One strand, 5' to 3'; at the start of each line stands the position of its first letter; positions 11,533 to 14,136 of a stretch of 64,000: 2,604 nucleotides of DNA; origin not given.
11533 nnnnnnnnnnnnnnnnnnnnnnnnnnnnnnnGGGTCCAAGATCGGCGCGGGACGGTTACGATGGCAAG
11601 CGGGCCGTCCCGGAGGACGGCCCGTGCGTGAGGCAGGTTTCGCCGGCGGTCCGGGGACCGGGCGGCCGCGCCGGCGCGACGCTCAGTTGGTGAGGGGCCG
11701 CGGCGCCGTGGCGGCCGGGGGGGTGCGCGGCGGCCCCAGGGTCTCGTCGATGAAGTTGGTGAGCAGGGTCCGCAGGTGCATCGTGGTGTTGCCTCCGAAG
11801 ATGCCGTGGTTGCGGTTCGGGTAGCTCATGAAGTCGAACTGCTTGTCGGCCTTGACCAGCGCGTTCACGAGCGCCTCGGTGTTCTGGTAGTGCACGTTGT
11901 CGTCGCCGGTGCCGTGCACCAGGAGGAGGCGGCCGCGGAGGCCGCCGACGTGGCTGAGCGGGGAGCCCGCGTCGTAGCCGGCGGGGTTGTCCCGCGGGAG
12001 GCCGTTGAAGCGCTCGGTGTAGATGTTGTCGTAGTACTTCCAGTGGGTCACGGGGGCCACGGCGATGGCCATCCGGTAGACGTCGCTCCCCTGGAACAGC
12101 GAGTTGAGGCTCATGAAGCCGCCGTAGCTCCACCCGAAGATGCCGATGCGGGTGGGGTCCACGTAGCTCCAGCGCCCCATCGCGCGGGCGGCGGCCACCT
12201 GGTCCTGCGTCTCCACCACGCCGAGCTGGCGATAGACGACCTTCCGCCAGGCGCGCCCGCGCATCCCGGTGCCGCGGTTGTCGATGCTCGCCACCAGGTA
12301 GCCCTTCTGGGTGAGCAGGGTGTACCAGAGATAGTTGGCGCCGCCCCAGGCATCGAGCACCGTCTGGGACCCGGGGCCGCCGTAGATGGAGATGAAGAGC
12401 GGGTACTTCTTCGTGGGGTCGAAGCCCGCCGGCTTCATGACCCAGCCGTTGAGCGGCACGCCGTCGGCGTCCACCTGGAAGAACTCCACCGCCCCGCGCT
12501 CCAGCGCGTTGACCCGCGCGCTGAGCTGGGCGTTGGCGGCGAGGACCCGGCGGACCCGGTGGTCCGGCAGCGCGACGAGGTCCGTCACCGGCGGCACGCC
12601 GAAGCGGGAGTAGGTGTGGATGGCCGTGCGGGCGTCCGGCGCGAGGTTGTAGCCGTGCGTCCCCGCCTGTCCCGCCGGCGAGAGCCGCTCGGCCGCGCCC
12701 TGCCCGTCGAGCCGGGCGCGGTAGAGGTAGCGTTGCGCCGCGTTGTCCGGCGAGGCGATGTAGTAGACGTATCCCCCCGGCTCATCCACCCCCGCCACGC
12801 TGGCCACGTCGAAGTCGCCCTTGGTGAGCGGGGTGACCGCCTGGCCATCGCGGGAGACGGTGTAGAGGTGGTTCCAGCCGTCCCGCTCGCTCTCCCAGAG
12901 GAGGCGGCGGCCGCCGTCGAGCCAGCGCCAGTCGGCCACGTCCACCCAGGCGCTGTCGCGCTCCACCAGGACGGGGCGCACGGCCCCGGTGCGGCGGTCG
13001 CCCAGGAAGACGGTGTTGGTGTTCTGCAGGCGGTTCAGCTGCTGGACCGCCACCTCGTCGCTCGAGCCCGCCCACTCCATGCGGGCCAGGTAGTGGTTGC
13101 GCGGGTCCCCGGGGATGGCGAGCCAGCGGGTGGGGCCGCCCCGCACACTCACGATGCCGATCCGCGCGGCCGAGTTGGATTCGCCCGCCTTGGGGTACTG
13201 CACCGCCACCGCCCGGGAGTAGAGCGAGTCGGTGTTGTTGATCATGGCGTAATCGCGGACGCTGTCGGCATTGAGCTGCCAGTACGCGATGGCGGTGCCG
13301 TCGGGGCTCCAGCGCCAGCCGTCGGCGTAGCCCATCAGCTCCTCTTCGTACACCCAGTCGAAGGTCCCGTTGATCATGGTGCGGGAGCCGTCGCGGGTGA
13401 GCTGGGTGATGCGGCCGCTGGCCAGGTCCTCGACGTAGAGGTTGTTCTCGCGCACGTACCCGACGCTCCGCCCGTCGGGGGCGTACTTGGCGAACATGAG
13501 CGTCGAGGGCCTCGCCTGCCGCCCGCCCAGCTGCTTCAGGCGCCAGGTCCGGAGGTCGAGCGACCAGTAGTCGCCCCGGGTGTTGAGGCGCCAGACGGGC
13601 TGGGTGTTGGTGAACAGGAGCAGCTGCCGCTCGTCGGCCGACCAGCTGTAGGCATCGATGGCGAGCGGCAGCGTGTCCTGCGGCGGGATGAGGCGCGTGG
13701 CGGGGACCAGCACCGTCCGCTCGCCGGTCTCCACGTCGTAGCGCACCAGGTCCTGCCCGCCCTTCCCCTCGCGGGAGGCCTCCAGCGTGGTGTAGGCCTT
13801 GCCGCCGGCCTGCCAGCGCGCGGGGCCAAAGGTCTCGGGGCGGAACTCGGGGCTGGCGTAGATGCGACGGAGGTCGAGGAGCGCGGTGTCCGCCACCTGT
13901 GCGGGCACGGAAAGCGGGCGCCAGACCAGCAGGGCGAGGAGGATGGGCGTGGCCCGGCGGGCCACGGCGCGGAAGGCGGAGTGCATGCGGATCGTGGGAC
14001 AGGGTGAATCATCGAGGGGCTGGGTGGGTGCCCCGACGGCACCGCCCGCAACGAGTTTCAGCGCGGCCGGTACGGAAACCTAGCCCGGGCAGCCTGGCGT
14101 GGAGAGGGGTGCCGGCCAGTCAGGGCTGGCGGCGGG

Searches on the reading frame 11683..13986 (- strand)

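Call 60: search_protein_families(library=pfam, max_evalue=0.001, proteins=[window:11683-13986:-])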
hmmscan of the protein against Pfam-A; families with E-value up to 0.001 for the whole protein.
window:11683-13986:- (767 aa): 6 families
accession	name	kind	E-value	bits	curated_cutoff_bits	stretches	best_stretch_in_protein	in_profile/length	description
PF00930.27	DPPIV_N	-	8.1e-89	298.2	22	1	116-466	1-354/354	Dipeptidyl peptidase IV (DPP IV) N-terminal region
PF00326.27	Peptidase_S9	-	4.6e-53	180.3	22.6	1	557-751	9-211/213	Prolyl oligopeptidase family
PF12146.15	Hydrolase_4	-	1.2e-06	28.5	27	0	558-650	27-114/239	Serine aminopeptidase, S33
PF02129.25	Peptidase_S15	-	2e-05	24.8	23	0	558-651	47-134/262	X-Pro dipeptidyl-peptidase (S15 family)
PF20434.5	BD-FAE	-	7.5e-05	22.8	26.8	0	661-710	166-215/215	BD-FAE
PF01738.24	DLH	-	0.00089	19.3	21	0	578-729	64-188/217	Dienelactone hydrolase family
